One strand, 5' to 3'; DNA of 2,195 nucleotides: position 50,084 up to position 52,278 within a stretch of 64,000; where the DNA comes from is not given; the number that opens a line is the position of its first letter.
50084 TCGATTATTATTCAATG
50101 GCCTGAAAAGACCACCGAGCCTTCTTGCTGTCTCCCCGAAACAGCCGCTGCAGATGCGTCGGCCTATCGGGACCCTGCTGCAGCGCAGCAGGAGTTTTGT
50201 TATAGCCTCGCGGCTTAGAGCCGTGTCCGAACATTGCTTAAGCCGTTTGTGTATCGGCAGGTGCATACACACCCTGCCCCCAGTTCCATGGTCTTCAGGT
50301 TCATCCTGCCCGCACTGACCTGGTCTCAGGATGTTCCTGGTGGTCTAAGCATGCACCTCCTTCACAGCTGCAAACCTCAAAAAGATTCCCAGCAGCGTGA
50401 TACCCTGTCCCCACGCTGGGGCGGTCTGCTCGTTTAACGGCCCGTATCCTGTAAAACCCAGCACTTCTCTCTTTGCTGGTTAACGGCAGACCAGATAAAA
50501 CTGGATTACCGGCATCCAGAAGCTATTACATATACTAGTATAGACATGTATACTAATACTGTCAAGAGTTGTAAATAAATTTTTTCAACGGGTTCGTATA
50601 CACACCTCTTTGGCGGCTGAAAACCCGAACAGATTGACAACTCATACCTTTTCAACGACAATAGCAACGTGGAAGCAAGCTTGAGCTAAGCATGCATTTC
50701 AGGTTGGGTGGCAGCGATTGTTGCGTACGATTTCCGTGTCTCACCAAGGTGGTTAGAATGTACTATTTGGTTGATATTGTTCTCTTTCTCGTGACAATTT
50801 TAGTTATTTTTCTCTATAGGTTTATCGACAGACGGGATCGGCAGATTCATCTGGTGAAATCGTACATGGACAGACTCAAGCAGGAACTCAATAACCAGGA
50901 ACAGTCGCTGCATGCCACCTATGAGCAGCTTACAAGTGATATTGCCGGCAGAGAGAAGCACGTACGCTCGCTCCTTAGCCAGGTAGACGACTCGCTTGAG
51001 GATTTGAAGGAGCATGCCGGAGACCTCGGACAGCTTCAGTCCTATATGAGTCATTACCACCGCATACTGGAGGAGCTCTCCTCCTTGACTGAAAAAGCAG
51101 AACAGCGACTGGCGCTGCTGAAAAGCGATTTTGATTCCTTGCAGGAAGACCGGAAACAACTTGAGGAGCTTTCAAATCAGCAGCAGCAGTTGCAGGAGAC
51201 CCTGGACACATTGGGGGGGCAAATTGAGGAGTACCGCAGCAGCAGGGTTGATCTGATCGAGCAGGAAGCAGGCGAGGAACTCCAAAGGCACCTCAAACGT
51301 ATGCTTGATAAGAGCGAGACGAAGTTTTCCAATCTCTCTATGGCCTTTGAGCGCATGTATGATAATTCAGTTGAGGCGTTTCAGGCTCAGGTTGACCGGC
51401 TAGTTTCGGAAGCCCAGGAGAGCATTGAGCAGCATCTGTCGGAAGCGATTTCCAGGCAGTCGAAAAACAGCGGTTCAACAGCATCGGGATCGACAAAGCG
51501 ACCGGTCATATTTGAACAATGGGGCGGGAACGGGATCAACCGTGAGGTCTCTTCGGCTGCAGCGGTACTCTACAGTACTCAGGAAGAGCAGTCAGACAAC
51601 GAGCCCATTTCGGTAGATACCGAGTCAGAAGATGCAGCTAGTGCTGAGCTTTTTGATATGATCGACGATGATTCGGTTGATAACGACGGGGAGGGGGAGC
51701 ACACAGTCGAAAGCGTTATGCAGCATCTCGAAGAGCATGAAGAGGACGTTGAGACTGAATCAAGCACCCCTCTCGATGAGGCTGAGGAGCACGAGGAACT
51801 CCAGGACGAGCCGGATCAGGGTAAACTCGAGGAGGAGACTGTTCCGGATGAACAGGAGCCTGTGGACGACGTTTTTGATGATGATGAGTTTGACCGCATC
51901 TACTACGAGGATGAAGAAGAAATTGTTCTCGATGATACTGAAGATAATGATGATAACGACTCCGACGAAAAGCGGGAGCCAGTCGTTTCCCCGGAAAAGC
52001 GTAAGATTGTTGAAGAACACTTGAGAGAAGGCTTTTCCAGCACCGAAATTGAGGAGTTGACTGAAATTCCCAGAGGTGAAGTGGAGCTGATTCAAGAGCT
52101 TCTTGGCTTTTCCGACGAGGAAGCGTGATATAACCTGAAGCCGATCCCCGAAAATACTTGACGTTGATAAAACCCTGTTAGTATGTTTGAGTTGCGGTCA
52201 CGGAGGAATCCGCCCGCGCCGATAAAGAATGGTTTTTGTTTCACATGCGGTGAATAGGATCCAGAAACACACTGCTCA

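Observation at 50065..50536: Hairpin-dense non-coding leader of about 465 nt (candidate large riboswitch or ncRNA) between a consensus promoter and a tiny lipoprotein ORF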

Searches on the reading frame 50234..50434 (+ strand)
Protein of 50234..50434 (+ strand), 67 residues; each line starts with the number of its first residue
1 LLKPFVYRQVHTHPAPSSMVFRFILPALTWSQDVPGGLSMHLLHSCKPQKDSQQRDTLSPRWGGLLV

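Call 75: search_protein_representatives(protein=window:50234-50434:+)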
Query: 67 residues. Proteins with E-value up to 0.001 (for the whole library): 13; up to 1e-10: 2; up to 1e-30: 0. The best 13 are listed.
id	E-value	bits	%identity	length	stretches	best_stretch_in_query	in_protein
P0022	3.9e-18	80.8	33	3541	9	15-50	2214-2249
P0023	8.7e-12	60.7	33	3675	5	15-50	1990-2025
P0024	2.9e-09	52.7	37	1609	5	19-46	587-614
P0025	2.0e-08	50.0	52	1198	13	32-49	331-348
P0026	5.1e-07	45.6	38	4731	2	20-46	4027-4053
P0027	4.5e-06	42.6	35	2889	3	27-59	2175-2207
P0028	5.6e-06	42.3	38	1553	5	21-46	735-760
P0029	1.5e-05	41.0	37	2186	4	4-61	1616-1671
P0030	1.9e-05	40.7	37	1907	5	21-45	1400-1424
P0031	3.6e-05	39.8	34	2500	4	17-44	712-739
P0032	1.1e-04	38.3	33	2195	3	18-46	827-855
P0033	1.6e-04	37.7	38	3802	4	23-46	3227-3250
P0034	1.9e-04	37.5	32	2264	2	20-49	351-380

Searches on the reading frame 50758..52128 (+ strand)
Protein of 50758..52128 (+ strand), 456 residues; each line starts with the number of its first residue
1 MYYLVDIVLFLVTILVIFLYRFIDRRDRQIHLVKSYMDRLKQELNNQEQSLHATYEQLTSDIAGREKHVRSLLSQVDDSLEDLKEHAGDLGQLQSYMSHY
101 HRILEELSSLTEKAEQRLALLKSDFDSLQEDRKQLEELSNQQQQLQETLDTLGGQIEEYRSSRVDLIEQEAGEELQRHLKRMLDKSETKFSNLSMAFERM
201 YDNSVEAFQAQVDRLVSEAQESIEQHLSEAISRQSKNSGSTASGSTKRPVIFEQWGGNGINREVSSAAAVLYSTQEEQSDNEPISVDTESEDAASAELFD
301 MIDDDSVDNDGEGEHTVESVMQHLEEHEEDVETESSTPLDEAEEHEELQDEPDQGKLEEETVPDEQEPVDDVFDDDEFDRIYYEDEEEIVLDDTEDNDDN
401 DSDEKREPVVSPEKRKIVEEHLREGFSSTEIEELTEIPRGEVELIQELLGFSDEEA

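Call 70: search_protein_families(library=pfam, proteins=[window:50758-52128:+], max_evalue=0.01)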
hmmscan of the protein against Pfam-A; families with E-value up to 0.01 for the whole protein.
window:50758-52128:+ (456 aa): 2 families
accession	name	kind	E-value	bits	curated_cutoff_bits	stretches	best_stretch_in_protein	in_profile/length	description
PF05667.16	CCDC22_CC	-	0.0015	18.2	39.2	1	41-181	185-326/477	CCDC22 protein coiled-coil region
PF12709.12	Fungal_TACC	-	0.0072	17.2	27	0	112-167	19-72/77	Fungal Transforming acidic coiled-coil (TACC) proteins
